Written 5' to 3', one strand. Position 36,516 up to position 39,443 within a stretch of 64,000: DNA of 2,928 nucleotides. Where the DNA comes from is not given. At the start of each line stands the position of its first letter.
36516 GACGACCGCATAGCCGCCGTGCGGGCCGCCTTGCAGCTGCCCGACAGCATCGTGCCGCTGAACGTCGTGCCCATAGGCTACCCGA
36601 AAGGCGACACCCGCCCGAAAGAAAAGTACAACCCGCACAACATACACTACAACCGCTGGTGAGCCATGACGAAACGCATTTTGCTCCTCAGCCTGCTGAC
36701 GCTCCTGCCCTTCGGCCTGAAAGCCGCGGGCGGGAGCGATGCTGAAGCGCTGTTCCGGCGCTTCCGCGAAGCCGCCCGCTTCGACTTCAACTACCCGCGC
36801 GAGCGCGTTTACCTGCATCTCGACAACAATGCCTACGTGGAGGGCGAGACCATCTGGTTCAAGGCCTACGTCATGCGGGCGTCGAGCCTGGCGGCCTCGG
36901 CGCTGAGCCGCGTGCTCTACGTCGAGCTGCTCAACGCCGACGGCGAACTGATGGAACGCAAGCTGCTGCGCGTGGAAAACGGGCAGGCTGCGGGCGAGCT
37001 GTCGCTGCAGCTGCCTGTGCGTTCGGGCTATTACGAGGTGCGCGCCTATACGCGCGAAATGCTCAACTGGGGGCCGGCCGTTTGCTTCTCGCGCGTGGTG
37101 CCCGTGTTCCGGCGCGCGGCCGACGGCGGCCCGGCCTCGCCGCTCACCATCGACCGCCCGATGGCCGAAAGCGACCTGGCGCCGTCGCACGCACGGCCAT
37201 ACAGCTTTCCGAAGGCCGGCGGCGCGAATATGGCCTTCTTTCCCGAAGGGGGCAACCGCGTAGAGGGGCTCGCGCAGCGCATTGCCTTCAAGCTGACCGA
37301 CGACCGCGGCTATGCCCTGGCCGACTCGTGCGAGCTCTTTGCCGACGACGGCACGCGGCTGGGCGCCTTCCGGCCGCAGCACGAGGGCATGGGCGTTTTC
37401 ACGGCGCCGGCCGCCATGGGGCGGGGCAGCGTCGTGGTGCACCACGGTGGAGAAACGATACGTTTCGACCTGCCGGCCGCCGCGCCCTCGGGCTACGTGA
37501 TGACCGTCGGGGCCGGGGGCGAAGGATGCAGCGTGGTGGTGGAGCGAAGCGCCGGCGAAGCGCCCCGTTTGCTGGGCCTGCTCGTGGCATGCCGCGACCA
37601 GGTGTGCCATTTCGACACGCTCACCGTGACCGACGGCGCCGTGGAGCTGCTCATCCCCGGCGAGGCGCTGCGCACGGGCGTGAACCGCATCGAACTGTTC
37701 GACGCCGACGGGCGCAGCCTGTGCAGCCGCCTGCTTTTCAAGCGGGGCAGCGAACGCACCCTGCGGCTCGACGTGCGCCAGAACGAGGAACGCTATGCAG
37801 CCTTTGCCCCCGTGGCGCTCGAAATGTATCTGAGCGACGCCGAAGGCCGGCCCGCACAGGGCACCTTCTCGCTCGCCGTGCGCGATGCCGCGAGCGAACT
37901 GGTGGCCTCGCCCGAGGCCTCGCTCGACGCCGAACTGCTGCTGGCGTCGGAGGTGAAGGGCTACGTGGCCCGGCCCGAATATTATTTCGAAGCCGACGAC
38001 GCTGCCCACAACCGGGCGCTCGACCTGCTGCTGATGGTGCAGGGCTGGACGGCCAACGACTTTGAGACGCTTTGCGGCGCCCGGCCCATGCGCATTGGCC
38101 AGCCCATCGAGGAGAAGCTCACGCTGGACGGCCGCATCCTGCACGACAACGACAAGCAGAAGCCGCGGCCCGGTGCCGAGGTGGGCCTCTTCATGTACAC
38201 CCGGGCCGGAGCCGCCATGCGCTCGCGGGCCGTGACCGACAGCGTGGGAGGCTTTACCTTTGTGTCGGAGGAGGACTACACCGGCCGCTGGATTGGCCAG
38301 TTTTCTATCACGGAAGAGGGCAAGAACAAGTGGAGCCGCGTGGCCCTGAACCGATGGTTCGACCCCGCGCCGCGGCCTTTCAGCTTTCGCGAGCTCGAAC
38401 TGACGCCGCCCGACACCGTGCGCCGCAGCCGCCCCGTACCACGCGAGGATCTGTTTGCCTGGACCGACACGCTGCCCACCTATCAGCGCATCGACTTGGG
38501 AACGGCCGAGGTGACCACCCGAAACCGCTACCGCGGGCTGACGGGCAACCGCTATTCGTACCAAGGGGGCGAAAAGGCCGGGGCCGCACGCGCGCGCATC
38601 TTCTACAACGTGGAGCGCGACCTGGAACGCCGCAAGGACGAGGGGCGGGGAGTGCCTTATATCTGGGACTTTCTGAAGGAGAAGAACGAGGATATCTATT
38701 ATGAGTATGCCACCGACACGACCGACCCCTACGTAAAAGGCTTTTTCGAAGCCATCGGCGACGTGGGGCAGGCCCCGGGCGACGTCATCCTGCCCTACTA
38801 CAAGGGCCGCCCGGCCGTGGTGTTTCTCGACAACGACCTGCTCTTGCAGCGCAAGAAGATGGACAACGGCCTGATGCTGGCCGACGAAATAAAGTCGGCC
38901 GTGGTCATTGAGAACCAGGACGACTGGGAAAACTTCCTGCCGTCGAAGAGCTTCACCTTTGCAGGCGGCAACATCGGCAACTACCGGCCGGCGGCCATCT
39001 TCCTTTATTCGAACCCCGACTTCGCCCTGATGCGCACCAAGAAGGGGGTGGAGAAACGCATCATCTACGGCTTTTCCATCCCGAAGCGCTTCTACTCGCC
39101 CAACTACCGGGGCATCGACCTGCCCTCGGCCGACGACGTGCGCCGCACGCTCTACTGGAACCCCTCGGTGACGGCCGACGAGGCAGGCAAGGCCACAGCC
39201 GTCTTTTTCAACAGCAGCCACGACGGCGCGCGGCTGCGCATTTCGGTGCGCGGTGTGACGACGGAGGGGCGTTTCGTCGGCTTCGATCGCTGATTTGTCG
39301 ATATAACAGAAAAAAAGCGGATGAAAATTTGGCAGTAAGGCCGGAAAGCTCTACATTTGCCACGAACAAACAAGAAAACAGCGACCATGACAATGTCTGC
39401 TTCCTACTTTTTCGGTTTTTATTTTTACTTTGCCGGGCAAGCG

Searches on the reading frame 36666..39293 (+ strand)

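Call 6: search_protein_families(library=ncbifam, proteins=[window:36666-39293:+])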
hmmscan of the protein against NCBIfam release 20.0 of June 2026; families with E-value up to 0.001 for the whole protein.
window:36666-39293:+ (875 aa): 0 families

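Call 7: search_protein_families(library=pfam, proteins=[window:36666-39293:+])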
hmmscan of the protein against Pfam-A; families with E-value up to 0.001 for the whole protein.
window:36666-39293:+ (875 aa): 1 family
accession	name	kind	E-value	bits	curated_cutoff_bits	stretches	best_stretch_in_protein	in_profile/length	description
PF01835.25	MG2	-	0.00019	22.1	32.8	0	47-128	1-81/96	MG2 domain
